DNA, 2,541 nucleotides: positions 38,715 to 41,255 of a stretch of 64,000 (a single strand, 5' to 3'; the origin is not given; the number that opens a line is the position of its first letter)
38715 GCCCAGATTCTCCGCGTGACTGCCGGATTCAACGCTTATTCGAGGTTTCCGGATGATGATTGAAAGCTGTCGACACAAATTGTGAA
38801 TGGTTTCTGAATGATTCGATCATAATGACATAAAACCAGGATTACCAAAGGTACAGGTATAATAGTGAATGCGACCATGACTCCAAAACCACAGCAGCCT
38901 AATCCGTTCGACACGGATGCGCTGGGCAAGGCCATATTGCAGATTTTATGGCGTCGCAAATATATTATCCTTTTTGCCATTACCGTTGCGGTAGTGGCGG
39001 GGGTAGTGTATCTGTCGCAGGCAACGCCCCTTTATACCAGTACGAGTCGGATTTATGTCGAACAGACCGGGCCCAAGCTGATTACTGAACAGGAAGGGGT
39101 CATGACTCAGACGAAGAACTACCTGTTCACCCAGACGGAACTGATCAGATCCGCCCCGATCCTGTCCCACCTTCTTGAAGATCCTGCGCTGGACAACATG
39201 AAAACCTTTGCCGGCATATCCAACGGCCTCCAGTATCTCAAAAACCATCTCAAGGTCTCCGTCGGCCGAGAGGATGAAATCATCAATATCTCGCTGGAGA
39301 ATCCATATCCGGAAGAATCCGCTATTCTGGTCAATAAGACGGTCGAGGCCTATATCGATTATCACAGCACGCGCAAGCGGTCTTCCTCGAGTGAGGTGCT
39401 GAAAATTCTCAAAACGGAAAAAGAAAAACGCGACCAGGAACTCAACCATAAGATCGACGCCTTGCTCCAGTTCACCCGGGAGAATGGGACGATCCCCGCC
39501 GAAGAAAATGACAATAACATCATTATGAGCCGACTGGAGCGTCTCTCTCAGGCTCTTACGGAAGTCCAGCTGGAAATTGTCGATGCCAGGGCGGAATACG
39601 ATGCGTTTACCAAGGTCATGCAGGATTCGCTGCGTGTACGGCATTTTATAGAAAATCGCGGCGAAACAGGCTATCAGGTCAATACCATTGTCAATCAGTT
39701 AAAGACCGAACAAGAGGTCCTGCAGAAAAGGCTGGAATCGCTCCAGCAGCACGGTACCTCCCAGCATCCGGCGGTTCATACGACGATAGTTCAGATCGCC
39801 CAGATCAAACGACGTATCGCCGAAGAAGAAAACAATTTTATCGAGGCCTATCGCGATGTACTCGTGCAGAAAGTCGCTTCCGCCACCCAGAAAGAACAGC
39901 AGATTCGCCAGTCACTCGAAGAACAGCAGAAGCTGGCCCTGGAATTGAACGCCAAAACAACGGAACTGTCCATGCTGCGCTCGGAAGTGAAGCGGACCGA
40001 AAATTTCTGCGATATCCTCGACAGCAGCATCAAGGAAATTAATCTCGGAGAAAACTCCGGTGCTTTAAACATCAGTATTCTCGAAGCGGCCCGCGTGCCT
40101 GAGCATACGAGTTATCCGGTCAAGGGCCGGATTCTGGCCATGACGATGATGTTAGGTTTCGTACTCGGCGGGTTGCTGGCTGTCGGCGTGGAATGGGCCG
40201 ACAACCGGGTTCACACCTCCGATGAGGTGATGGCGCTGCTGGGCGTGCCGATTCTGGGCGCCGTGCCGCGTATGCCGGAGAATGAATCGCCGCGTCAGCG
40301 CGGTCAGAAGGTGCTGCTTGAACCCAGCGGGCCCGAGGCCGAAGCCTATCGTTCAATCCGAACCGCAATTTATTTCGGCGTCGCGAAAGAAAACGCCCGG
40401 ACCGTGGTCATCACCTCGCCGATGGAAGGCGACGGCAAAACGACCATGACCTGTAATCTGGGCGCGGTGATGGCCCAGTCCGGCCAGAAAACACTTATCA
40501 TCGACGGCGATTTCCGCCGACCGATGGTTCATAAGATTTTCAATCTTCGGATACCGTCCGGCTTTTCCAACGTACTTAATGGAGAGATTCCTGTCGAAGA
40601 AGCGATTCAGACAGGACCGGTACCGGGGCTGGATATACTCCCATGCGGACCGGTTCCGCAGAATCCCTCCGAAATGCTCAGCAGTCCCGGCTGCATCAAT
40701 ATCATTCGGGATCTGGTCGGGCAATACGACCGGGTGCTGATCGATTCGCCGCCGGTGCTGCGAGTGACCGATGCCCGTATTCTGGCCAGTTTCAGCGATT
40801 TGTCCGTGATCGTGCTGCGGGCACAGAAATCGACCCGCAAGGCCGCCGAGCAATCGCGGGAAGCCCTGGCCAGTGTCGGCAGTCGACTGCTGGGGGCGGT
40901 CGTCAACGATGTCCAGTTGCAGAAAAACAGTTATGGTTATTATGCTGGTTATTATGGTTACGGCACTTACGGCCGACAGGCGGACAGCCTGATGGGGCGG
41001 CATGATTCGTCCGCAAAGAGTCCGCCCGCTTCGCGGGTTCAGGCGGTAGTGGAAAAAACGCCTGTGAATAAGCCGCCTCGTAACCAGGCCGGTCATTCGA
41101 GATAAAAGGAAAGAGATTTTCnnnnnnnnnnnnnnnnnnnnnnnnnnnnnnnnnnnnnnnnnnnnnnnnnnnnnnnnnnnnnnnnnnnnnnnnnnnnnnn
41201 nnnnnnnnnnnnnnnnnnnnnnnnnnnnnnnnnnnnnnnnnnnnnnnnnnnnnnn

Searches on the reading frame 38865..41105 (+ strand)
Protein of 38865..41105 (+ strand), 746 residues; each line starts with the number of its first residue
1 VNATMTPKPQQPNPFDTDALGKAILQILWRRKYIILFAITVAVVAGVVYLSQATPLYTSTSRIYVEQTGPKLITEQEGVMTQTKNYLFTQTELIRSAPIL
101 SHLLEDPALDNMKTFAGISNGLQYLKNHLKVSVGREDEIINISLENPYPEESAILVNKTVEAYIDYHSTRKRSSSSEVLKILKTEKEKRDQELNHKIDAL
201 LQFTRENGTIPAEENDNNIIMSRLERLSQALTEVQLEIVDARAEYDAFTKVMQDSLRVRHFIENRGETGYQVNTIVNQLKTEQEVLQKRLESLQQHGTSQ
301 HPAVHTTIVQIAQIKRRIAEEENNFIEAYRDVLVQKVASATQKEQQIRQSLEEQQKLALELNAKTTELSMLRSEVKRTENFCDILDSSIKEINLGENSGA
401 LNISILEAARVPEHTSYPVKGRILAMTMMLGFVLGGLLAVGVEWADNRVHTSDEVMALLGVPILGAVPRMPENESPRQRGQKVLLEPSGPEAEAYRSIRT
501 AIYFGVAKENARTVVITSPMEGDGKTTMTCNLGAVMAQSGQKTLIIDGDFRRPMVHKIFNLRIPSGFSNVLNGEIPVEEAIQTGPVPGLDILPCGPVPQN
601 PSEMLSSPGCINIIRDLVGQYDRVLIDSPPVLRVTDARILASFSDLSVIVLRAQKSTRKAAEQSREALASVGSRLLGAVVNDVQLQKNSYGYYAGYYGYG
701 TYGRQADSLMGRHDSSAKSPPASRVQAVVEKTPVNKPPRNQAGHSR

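Call 43: search_protein_families(library=pfam, max_evalue=0.00001, proteins=[window:38865-41105:+])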
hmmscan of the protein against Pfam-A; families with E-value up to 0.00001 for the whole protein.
window:38865-41105:+ (746 aa): 4 families
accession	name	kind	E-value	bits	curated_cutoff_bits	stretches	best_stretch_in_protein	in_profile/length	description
PF13614.12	AAA_31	-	4.1e-11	43.6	27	1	512-657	2-153/177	AAA domain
PF02706.20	Wzz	-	9.7e-10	39.1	25.5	1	23-104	7-88/91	Chain length determinant protein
PF01656.29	CbiA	-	5.3e-07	30.1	25.4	1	514-684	1-84/125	CobQ/CobB/MinD/ParA nucleotide binding domain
PF10609.15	ParA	-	9.2e-07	29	27.1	0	512-687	4-179/246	NUBPL iron-transfer P-loop NTPase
